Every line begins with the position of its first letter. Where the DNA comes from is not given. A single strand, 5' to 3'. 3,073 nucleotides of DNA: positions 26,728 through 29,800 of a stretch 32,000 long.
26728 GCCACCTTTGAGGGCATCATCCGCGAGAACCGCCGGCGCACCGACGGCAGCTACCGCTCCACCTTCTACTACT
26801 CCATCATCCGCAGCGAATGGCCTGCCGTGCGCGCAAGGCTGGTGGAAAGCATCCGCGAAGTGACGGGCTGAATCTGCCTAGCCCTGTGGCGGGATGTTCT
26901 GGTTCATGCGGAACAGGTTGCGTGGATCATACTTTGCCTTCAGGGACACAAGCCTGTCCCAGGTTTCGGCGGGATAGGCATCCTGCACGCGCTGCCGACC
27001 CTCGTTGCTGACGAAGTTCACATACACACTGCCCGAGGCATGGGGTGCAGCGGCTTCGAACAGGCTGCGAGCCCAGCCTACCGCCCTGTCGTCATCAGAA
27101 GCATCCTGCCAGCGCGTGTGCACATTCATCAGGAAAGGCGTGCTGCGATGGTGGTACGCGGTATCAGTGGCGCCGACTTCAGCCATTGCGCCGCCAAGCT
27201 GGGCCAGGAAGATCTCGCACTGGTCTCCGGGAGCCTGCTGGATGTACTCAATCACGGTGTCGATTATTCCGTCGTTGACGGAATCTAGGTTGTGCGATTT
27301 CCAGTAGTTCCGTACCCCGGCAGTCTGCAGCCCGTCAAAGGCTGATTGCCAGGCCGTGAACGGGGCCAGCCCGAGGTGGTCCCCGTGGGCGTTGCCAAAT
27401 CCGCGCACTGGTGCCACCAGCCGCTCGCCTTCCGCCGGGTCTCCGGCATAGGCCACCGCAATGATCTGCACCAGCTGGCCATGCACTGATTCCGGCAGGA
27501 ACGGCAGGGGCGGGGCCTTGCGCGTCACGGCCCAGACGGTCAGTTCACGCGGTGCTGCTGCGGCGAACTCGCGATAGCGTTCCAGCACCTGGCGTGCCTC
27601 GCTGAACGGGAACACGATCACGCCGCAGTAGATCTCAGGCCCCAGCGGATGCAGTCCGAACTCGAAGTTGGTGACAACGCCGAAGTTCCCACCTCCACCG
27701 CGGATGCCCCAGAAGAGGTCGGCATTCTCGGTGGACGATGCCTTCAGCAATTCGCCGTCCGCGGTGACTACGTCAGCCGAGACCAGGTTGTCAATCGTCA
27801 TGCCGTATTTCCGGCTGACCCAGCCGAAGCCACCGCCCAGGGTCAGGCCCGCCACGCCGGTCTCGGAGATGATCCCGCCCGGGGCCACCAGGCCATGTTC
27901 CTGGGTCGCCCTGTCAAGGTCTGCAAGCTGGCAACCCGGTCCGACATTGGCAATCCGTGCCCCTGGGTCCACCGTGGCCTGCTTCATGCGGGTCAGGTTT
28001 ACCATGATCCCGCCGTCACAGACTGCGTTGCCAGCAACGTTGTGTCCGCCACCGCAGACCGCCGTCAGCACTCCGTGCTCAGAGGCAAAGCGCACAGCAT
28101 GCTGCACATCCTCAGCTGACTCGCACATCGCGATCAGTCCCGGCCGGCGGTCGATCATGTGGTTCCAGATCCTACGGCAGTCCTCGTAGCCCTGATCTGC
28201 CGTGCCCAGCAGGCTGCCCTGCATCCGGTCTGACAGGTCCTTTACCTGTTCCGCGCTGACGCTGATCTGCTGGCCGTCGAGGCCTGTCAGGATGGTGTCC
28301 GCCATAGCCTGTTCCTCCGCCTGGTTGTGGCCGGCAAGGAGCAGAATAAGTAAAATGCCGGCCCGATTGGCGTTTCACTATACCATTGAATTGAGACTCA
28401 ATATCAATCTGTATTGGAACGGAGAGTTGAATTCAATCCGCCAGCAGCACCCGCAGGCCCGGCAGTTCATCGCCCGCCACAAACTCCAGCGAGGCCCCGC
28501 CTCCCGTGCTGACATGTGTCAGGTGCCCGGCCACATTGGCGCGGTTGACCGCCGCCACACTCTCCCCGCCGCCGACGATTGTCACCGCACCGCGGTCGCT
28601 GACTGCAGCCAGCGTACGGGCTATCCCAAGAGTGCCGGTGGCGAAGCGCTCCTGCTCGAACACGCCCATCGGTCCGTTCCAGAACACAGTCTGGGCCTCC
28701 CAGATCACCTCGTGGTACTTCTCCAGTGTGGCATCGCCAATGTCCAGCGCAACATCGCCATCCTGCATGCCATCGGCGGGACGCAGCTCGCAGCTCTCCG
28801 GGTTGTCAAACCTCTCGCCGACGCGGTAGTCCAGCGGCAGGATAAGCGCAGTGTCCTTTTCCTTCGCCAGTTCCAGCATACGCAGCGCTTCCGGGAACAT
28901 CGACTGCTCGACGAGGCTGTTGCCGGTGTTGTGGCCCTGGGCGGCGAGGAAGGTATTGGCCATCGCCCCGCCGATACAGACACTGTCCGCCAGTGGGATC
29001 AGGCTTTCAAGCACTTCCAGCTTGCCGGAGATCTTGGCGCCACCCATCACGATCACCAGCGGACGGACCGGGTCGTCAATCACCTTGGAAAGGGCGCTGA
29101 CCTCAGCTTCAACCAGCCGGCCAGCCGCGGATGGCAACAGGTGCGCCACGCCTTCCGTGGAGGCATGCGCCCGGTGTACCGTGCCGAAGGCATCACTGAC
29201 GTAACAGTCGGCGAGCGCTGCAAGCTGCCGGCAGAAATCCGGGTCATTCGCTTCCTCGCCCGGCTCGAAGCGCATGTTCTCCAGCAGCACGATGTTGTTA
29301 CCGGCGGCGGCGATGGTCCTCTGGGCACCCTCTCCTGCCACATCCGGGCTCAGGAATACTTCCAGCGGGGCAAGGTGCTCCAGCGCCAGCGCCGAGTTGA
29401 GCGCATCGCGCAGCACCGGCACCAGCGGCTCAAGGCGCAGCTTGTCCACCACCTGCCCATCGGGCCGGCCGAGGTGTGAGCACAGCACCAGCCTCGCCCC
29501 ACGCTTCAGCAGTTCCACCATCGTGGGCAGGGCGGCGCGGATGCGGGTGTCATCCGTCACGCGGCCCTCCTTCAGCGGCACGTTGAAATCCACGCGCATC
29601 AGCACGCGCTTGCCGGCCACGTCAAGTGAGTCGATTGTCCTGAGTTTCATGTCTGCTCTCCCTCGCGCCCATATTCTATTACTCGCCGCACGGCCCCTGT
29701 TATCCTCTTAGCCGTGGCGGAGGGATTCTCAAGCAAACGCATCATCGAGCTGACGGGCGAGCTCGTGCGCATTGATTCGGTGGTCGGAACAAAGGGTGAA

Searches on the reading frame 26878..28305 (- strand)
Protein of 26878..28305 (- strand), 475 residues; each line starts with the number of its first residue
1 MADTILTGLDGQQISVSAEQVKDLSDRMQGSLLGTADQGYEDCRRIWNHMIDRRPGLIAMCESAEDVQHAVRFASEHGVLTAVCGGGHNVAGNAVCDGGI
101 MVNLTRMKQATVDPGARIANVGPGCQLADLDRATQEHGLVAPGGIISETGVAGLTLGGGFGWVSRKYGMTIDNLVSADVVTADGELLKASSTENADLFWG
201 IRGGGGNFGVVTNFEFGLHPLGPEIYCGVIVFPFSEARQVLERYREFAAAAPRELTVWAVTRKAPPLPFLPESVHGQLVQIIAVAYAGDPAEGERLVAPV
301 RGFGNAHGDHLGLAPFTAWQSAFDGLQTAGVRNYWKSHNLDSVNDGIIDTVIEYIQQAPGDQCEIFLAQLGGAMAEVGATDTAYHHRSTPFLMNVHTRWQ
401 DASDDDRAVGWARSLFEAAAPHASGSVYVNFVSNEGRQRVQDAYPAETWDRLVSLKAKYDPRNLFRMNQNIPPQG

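Call 38: search_protein_families(library=pfam, proteins=[window:26878-28305:-], max_evalue=0.001)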
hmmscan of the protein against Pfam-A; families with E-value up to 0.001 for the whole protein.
window:26878-28305:- (475 aa): 2 families
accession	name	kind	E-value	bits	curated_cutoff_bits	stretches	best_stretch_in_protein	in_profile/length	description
PF01565.28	FAD_binding_4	-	8.9e-34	116.6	26.4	1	57-189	3-138/139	FAD binding domain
PF08031.17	BBE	-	2.3e-11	44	20.6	1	427-472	1-45/45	Berberine and berberine like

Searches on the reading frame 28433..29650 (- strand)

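Call 38: search_protein_families(library=pfam, proteins=[window:28433-29650:-], max_evalue=0.001)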
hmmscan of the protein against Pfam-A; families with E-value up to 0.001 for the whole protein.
window:28433-29650:- (405 aa): 1 family
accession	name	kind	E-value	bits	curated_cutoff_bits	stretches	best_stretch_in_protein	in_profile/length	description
PF00162.24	PGK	-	1.2e-136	456.1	27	1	6-393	1-378/379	Phosphoglycerate kinase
